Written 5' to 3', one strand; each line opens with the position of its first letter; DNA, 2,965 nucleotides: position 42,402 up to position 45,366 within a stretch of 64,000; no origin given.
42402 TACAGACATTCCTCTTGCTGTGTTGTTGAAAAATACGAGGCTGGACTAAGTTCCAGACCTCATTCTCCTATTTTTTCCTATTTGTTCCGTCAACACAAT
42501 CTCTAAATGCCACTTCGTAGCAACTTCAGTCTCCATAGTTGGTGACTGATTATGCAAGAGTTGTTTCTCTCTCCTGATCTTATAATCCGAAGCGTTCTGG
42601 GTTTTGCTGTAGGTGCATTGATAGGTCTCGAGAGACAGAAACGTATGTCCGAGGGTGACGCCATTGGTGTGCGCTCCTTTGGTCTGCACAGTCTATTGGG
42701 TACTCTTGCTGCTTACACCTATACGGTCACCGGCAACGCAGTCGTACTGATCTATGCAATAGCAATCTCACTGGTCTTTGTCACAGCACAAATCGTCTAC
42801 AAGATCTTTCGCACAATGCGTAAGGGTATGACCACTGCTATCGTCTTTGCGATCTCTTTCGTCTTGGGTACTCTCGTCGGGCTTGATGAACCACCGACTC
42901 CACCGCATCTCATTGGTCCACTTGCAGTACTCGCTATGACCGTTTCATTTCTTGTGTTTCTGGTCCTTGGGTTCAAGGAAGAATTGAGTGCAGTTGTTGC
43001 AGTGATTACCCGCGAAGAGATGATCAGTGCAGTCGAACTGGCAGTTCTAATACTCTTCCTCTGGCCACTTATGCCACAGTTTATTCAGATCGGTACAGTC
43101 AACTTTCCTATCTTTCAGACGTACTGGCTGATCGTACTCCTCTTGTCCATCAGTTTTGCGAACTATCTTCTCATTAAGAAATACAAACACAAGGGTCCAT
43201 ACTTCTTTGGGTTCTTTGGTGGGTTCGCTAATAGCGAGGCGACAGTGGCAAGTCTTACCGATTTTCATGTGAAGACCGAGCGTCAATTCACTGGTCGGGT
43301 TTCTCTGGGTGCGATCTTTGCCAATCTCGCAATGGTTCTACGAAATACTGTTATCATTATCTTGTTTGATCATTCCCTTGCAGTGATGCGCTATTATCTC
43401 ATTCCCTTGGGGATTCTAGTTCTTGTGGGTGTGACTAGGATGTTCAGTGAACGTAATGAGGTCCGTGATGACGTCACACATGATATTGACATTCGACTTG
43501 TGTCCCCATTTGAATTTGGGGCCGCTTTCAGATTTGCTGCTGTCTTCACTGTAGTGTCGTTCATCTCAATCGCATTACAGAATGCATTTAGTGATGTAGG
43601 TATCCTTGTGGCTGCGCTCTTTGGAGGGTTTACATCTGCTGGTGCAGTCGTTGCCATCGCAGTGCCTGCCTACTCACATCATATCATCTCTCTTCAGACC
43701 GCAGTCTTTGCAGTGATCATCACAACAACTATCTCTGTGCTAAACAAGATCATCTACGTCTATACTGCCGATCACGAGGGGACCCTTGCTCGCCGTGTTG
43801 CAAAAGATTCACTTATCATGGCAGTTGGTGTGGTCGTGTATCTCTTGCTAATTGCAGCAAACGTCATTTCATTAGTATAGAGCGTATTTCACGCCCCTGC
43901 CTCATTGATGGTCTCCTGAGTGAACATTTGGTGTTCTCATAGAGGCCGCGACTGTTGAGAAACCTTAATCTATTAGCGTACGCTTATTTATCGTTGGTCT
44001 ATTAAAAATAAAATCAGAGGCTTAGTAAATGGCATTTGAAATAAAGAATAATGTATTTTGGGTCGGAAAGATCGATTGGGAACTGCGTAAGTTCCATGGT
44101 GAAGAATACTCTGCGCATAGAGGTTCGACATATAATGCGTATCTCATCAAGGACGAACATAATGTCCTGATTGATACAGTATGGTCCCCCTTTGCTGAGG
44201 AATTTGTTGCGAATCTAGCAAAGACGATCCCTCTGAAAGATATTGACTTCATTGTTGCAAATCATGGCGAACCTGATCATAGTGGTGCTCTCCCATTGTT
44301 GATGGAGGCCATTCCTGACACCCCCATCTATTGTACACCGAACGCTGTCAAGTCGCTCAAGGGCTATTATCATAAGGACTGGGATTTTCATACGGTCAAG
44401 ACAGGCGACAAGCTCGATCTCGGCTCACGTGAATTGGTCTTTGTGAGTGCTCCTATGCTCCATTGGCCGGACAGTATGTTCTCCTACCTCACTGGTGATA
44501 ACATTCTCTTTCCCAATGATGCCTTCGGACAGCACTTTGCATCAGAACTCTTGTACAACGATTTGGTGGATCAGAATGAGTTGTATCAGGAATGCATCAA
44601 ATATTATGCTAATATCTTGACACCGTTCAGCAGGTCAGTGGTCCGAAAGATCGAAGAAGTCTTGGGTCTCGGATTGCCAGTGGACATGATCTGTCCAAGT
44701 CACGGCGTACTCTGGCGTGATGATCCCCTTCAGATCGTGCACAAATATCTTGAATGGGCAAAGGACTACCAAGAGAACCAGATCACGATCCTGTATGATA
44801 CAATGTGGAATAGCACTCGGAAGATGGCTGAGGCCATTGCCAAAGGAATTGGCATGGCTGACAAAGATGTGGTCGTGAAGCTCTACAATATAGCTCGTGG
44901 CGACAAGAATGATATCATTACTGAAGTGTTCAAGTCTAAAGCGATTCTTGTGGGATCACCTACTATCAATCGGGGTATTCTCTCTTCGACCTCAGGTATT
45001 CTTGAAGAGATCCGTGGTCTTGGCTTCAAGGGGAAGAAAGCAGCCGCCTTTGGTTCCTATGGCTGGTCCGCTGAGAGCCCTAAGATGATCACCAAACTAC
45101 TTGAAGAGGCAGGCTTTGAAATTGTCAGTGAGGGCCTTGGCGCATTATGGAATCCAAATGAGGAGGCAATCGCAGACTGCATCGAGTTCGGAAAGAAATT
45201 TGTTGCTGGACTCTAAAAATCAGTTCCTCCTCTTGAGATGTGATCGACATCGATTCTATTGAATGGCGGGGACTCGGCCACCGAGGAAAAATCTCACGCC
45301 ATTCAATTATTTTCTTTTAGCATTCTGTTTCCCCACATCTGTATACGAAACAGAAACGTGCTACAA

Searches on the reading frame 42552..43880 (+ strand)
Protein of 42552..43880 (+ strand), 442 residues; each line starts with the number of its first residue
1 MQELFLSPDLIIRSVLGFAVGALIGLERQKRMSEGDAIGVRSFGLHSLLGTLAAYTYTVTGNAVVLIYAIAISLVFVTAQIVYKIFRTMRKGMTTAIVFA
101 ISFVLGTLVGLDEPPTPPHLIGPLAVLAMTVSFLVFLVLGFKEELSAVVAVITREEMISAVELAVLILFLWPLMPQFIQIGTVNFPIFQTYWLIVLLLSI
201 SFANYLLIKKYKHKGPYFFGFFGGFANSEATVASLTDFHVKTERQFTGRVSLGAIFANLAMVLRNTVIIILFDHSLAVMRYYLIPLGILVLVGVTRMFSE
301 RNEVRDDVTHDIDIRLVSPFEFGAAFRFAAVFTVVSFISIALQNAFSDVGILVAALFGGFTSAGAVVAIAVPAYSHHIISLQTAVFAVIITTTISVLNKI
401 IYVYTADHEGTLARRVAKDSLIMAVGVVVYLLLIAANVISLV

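Call 9: search_protein_families(library=pfam, proteins=[window:42552-43880:+], max_evalue=0.01)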
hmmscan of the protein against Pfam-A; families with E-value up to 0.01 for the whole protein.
window:42552-43880:+ (442 aa): 2 families
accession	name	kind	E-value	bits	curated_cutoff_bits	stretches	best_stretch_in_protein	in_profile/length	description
PF13194.11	DUF4010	-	1.4e-38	133.1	30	1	195-405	1-208/210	Domain of unknown function (DUF4010)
PF02308.21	MgtC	-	5.8e-10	40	31.4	1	16-144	3-117/121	MgtC family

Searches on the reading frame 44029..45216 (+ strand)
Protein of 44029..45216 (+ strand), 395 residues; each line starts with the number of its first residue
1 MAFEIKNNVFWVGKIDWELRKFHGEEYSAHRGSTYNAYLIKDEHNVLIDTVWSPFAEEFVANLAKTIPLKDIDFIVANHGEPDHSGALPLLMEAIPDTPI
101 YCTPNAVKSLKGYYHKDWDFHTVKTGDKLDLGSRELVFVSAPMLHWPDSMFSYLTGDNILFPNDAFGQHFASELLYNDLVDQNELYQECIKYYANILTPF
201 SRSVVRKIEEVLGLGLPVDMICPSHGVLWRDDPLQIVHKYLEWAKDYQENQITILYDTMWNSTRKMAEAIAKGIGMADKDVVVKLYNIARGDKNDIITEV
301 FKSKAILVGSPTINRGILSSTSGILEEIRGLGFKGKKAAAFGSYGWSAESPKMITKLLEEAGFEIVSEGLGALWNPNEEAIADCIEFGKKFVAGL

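Call 9: search_protein_families(library=pfam, proteins=[window:44029-45216:+], max_evalue=0.01)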
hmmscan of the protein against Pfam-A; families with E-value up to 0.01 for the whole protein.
window:44029-45216:+ (395 aa): 5 families
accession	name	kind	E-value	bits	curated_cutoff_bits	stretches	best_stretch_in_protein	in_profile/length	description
PF19583.5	ODP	-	4.5e-20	72.8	27.2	1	35-226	3-194/194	ODP family beta lactamase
PF00258.30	Flavodoxin_1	-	5.9e-17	62.6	25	1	254-388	1-143/143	Flavodoxin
PF00753.33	Lactamase_B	-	1.1e-15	58.5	22.7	1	35-170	6-155/196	Metallo-beta-lactamase superfamily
PF12706.13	Lactamase_B_2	-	4.3e-09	36.7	27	1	44-147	1-116/200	Beta-lactamase superfamily domain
PF16661.11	Lactamase_B_6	-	0.00052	19.9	27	1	42-103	5-72/193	Metallo-beta-lactamase superfamily domain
